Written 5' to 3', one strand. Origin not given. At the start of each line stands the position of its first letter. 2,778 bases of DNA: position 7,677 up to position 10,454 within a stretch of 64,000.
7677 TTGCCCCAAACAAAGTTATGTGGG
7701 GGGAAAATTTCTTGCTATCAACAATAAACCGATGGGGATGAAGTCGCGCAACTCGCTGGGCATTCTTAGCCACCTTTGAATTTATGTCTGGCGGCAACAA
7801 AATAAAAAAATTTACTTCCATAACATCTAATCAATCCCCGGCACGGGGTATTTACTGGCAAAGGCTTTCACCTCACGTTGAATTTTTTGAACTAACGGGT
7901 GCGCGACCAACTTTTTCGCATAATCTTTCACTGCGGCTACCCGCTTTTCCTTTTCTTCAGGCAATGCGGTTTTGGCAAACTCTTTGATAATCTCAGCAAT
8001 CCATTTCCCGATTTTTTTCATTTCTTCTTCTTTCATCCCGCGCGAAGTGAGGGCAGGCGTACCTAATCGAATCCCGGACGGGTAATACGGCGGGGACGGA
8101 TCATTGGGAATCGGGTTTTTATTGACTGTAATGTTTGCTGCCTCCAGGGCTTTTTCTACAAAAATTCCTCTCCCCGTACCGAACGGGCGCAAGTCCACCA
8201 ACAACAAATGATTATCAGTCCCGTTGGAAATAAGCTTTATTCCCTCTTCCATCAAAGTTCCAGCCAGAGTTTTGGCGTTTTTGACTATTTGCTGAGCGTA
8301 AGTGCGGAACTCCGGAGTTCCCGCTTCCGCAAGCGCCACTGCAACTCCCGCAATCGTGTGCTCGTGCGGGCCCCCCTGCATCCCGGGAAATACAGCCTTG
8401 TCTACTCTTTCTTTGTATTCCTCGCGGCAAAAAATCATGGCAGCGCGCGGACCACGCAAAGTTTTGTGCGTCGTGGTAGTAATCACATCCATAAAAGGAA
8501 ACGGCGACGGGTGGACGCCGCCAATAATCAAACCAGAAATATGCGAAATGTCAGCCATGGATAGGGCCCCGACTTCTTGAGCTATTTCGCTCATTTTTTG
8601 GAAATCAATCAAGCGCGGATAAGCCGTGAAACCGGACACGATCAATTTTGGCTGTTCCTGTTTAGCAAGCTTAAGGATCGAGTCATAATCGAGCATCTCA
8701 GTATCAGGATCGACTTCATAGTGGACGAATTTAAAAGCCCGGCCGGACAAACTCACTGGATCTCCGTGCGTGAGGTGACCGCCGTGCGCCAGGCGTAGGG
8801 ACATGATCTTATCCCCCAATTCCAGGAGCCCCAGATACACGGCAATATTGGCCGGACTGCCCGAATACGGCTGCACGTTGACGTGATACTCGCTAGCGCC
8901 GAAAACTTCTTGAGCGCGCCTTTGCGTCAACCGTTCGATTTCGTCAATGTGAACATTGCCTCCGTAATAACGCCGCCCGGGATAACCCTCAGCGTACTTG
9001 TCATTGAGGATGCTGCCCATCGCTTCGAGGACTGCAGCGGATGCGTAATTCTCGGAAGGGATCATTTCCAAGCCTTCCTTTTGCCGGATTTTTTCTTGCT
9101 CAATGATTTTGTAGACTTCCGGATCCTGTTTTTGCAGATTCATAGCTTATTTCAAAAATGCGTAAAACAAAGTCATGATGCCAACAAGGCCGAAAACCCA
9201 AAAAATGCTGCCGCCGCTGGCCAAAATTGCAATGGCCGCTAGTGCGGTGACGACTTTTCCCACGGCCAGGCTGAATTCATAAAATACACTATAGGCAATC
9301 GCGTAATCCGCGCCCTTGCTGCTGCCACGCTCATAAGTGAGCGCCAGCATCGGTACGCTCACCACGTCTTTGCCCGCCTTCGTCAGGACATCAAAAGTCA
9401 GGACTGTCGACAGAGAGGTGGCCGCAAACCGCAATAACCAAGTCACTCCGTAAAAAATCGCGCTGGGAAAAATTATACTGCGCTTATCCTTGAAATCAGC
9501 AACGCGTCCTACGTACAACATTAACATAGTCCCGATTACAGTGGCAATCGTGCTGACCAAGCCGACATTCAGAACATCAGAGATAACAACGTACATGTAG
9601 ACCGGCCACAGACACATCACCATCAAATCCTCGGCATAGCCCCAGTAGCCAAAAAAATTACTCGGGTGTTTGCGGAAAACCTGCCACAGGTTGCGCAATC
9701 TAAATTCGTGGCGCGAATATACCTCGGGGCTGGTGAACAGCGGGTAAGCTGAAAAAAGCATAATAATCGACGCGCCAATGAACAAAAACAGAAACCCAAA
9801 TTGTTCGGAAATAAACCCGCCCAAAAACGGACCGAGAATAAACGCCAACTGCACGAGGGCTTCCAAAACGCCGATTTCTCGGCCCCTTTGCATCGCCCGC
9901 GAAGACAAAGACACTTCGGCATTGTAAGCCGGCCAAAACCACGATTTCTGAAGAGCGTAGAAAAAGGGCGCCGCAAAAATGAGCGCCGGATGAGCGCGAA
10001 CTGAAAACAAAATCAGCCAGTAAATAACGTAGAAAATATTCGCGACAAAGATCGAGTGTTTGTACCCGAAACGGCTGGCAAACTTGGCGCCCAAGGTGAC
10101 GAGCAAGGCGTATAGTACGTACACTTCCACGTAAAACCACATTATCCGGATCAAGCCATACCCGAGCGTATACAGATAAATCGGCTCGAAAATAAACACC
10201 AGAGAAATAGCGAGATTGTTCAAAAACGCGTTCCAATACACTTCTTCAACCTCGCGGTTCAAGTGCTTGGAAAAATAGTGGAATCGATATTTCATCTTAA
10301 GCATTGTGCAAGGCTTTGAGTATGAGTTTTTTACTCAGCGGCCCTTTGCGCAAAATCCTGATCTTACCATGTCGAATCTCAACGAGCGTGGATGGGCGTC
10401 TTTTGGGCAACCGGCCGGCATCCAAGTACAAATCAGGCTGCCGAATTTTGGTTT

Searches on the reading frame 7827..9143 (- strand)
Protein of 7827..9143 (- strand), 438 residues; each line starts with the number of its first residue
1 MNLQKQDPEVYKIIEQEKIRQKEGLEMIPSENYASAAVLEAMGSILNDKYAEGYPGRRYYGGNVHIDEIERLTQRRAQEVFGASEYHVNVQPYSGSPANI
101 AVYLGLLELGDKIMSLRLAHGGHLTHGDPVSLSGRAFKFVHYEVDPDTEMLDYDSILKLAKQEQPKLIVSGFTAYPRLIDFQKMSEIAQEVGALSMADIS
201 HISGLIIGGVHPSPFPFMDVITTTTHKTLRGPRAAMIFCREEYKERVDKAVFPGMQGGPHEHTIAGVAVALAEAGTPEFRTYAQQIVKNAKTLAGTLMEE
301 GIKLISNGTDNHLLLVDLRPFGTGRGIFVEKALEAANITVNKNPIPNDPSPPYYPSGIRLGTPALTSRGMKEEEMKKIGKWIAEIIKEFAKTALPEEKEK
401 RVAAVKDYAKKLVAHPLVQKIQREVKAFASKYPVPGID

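Call 51: search_protein_families(library=pfam, proteins=[window:7827-9143:-], max_evalue=0.00001)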
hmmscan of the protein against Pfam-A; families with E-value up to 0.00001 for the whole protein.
window:7827-9143:- (438 aa): 1 family
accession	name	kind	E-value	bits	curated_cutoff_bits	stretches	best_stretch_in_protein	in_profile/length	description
PF00464.25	SHMT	-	1.3e-162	541.5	27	1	3-382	1-399/399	Serine hydroxymethyltransferase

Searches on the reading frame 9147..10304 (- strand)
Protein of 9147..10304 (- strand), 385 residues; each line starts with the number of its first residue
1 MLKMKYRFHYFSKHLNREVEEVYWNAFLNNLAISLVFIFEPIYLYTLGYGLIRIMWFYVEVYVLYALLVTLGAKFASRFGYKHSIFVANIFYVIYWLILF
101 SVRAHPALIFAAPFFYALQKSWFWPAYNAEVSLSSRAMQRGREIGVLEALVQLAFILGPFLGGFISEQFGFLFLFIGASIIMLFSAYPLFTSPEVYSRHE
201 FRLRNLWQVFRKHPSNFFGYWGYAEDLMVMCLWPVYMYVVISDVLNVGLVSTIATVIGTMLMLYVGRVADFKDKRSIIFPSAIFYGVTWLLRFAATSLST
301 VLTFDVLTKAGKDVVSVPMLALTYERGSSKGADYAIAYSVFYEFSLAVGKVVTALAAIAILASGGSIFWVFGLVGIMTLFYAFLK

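Call 51: search_protein_families(library=pfam, proteins=[window:9147-10304:-], max_evalue=0.00001)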
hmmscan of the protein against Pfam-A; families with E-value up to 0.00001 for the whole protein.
window:9147-10304:- (385 aa): 1 family
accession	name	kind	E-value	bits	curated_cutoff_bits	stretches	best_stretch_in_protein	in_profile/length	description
PF07690.21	MFS_1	-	2.3e-20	73.3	33.4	1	25-227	4-207/347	Major Facilitator Superfamily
